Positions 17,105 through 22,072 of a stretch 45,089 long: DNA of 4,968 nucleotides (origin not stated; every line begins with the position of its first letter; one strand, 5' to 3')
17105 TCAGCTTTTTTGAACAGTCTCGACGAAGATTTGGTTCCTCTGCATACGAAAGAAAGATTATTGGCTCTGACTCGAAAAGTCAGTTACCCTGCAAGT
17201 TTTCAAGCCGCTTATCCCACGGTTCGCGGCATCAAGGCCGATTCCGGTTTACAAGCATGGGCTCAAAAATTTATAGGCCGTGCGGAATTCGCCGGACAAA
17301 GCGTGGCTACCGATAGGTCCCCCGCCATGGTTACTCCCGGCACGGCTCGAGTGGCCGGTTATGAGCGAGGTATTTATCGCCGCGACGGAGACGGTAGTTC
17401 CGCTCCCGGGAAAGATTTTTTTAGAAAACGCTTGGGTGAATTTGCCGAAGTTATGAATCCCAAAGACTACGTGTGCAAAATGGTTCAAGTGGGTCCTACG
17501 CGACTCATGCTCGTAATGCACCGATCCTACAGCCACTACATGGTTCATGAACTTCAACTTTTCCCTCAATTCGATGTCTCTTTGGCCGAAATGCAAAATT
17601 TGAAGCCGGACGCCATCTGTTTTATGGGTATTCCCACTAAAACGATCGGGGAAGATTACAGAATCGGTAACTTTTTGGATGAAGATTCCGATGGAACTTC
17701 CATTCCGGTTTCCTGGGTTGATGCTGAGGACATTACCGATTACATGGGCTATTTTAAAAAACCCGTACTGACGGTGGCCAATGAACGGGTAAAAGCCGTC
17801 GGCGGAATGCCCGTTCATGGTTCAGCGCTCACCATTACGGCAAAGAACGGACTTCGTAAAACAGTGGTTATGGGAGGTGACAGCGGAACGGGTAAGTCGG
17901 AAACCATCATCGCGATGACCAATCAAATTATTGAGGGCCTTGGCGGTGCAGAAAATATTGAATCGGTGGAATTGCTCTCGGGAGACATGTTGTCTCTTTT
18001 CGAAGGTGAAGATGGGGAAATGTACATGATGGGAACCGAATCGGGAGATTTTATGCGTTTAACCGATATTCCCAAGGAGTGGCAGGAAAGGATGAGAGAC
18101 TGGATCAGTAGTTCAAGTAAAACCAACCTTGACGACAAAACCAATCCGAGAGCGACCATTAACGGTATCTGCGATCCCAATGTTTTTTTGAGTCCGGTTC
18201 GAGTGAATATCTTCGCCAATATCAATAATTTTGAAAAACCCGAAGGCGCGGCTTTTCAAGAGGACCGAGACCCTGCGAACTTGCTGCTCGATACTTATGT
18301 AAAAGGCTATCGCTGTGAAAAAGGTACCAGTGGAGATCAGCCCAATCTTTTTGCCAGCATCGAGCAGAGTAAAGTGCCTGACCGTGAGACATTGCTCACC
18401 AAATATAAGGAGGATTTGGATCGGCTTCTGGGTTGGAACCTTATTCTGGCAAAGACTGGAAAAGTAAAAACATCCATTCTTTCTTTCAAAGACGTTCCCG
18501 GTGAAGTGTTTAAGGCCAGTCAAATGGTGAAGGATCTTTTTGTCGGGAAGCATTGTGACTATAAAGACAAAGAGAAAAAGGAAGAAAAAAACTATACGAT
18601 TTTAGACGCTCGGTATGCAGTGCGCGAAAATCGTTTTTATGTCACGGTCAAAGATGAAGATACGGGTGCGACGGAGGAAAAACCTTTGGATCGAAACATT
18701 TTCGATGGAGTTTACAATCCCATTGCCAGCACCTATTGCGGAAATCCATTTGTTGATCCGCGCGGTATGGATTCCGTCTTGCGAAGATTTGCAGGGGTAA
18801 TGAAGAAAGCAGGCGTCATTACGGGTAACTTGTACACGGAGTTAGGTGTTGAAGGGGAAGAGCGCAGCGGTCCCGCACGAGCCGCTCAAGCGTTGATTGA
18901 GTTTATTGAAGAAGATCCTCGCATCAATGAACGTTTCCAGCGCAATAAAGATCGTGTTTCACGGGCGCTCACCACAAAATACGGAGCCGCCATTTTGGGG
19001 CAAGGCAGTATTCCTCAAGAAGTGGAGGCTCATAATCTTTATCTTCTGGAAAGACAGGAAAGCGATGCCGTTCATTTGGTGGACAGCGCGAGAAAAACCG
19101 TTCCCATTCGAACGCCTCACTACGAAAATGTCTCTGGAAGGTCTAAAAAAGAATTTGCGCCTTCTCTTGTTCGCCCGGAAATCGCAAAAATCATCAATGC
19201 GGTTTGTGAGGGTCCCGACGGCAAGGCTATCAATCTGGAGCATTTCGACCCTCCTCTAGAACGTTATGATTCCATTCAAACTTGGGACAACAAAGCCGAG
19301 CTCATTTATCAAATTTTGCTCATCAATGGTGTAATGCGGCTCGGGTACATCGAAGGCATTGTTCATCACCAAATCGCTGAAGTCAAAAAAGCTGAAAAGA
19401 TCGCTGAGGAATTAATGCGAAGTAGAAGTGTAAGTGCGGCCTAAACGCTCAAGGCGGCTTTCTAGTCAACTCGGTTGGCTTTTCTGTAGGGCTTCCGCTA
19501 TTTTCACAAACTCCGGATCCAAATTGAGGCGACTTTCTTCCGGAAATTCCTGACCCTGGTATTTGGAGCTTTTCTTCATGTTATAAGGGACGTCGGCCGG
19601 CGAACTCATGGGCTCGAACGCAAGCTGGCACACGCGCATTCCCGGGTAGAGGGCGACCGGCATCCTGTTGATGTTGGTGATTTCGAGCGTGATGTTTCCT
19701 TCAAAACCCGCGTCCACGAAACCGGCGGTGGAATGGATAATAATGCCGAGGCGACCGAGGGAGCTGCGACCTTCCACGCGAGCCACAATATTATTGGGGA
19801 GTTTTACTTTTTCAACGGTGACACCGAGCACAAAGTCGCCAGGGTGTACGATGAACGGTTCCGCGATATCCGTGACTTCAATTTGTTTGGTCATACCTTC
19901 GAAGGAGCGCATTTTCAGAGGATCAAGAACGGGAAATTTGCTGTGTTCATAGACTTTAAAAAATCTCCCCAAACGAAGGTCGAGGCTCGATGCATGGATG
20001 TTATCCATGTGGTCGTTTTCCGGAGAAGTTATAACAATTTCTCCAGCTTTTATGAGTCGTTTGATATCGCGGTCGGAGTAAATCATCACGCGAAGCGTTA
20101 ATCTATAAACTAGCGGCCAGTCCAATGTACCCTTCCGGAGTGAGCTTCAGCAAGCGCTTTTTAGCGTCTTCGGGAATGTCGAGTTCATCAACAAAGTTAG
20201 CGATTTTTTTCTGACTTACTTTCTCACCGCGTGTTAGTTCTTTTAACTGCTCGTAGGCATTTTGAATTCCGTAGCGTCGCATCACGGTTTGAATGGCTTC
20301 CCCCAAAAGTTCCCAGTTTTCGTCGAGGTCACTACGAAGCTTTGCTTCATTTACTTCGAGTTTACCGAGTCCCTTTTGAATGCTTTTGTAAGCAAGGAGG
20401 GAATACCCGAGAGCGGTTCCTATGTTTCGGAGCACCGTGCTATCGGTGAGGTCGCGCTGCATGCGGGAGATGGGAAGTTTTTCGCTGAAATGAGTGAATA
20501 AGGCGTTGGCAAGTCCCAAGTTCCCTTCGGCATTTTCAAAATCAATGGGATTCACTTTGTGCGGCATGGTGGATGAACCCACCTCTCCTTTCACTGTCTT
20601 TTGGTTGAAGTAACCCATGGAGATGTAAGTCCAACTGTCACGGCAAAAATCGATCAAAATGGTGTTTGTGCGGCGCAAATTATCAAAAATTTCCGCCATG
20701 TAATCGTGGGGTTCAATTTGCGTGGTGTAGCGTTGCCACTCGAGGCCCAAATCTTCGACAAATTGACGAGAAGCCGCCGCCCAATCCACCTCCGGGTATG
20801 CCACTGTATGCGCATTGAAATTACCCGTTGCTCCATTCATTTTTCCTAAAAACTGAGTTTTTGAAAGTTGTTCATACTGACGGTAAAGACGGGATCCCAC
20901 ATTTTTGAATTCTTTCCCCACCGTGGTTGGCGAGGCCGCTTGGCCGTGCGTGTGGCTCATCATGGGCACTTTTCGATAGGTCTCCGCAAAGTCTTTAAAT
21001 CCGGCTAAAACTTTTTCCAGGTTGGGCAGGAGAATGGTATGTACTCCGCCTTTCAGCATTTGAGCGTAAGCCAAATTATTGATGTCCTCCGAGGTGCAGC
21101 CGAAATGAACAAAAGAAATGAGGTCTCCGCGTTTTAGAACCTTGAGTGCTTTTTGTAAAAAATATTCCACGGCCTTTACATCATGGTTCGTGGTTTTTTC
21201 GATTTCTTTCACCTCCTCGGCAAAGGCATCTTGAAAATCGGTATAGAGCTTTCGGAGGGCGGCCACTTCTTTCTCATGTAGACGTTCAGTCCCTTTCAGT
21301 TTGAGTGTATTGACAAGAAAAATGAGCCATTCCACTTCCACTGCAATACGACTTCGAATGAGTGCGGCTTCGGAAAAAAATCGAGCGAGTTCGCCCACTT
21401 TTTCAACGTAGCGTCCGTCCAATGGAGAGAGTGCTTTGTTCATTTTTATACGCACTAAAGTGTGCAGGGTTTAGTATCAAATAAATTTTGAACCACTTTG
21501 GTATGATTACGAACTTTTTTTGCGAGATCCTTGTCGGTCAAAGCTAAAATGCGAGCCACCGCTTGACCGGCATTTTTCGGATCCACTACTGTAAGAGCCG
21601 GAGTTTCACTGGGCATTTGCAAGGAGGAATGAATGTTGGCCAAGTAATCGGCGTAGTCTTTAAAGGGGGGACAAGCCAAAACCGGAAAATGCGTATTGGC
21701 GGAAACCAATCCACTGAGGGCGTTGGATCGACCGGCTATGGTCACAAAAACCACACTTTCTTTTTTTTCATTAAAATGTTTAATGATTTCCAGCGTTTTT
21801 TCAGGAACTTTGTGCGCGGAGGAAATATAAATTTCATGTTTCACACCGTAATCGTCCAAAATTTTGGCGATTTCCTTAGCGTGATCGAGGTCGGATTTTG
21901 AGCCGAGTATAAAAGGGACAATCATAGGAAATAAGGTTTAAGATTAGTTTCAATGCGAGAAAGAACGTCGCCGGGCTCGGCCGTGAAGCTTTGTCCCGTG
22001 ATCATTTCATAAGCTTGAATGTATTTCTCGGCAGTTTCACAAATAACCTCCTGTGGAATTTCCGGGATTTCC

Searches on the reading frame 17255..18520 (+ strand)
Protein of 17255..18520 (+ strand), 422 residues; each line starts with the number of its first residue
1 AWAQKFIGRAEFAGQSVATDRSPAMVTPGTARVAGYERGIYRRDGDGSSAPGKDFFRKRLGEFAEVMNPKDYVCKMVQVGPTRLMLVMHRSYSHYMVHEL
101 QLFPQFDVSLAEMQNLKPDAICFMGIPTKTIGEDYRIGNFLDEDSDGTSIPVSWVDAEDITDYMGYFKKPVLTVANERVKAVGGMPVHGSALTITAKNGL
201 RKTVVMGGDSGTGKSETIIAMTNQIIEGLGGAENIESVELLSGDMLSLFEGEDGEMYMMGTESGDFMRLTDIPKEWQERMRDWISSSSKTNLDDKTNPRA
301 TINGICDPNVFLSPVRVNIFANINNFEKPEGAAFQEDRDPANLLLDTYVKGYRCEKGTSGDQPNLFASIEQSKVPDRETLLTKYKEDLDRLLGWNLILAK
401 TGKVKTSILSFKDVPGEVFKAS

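Call 44: search_solved_structures(query=window:17255-18520:+, max_evalue=10, show_alignments=5)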
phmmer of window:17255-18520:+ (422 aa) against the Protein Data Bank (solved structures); distinct sequences matched with E-value up to 10: 5.
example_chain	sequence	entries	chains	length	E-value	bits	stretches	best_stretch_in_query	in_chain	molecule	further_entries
8ftm_A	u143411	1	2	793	0.38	12.9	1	167-240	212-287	5'-3' RNA helicase-like protein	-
1j3b_A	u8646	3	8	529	0.82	11.8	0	161-216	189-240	ATP-dependent phosphoenolpyruvate carboxykinase | Phosphoenolpyruvate carboxykinase [ATP]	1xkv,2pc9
6v3p_C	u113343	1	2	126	0.92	11.7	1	234-303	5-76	IgA FC receptor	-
8ftk_A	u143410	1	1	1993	0.92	11.6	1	167-240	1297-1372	5'-3' RNA helicase-like protein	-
8fth_A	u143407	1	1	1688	0.97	11.6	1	167-240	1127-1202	5'-3' RNA helicase-like protein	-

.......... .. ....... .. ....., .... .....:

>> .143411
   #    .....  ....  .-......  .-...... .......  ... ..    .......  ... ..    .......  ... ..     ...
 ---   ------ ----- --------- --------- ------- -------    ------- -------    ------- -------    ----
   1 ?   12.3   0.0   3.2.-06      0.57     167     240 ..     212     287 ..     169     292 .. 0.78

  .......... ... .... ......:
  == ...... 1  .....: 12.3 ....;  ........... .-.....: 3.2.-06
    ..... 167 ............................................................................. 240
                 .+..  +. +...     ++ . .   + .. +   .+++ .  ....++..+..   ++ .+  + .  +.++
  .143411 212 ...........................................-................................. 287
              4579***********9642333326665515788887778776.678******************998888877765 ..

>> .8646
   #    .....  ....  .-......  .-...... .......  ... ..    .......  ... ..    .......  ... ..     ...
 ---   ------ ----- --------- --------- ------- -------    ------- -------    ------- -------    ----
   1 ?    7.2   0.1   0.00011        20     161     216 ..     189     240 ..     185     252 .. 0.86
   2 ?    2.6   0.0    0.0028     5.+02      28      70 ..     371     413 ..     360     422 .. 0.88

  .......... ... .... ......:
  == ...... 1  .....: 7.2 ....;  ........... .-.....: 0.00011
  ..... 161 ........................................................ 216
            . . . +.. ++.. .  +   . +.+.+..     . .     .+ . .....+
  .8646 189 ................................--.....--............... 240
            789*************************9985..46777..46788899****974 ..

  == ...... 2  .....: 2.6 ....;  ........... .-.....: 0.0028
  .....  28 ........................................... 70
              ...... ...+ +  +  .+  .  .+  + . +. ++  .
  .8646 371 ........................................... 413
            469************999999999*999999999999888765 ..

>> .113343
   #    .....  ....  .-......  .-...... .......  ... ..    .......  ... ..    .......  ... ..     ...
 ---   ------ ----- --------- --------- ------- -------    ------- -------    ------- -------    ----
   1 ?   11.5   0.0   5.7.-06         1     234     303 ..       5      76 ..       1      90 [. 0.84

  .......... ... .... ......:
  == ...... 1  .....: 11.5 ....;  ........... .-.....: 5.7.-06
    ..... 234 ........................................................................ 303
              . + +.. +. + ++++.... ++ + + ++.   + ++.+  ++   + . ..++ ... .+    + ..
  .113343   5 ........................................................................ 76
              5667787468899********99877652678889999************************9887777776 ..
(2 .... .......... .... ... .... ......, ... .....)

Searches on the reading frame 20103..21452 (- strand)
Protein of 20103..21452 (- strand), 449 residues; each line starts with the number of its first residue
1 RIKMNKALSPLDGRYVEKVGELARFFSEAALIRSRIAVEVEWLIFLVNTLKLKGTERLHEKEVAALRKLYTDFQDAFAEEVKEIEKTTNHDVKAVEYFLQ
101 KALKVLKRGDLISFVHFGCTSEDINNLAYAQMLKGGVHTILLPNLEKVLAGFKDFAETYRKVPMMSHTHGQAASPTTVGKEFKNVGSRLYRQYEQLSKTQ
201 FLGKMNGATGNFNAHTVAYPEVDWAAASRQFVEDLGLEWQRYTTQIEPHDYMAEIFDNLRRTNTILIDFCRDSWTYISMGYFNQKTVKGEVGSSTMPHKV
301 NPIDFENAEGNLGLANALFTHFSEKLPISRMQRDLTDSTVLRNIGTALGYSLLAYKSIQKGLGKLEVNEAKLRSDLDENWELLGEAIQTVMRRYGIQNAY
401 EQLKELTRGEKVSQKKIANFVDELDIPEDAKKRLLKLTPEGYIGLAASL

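Call 16: search_protein_families(library=pfam, proteins=[window:20103-21452:-], max_evalue=0.001)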
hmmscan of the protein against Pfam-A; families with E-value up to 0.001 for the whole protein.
window:20103-21452:- (449 aa): 2 families
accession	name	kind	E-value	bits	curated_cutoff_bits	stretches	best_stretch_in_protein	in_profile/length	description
PF00206.25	Lyase_1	-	4.1e-52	178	27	1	13-310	1-305/312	Lyase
PF08328.16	ASL_C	-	1.6e-51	173.6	35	1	329-443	1-115/115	Adenylosuccinate lyase C-terminal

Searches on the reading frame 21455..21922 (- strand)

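Call 16: search_protein_families(library=pfam, proteins=[window:21455-21922:-], max_evalue=0.001)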
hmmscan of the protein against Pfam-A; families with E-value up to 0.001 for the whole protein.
window:21455-21922:- (155 aa): 1 family
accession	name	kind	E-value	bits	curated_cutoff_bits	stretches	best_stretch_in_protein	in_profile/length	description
PF00731.26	AIRC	-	1.3e-39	135.6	30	1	2-142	2-143/148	AIR carboxylase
